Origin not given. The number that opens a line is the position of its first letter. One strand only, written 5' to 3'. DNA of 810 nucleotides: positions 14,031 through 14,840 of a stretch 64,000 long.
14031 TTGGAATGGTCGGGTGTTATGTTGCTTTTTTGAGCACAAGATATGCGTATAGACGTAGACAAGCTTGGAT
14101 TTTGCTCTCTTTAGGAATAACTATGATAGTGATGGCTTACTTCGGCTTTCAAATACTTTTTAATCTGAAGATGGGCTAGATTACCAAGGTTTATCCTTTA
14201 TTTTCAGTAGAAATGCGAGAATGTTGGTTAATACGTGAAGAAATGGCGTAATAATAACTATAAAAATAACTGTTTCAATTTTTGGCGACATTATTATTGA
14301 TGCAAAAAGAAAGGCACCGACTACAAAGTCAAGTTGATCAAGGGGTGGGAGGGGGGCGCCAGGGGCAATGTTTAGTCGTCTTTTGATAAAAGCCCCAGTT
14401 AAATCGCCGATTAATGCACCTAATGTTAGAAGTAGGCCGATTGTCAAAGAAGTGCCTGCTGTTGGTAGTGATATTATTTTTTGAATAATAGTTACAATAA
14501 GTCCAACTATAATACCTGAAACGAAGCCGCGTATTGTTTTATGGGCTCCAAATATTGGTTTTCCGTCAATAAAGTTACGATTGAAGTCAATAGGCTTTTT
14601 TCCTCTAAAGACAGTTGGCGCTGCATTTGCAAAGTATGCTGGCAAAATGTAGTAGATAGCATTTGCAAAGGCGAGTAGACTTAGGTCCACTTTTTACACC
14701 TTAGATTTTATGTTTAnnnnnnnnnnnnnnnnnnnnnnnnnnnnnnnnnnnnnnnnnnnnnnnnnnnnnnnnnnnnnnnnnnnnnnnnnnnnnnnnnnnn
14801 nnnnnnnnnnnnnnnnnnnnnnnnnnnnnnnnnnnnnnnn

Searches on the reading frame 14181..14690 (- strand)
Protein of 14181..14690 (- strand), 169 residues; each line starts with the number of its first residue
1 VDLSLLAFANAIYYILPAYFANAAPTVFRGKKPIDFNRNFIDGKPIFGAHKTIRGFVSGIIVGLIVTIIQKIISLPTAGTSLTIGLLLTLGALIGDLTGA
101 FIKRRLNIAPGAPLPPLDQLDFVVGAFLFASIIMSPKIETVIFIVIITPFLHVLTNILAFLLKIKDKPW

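Call 47: search_protein_families(library=pfam, proteins=[window:14181-14690:-], max_evalue=0.00001)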
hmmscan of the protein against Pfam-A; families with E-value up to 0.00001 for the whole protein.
window:14181-14690:- (169 aa): 2 families
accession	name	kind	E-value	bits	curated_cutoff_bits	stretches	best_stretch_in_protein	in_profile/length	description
PF01864.22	CarS-like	-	8.2e-50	169.6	22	1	10-169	7-175/175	CDP-archaeol synthase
PF01148.25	CTP_transf_1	-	2.8e-06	27.8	24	1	50-108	169-230/264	Cytidylyltransferase family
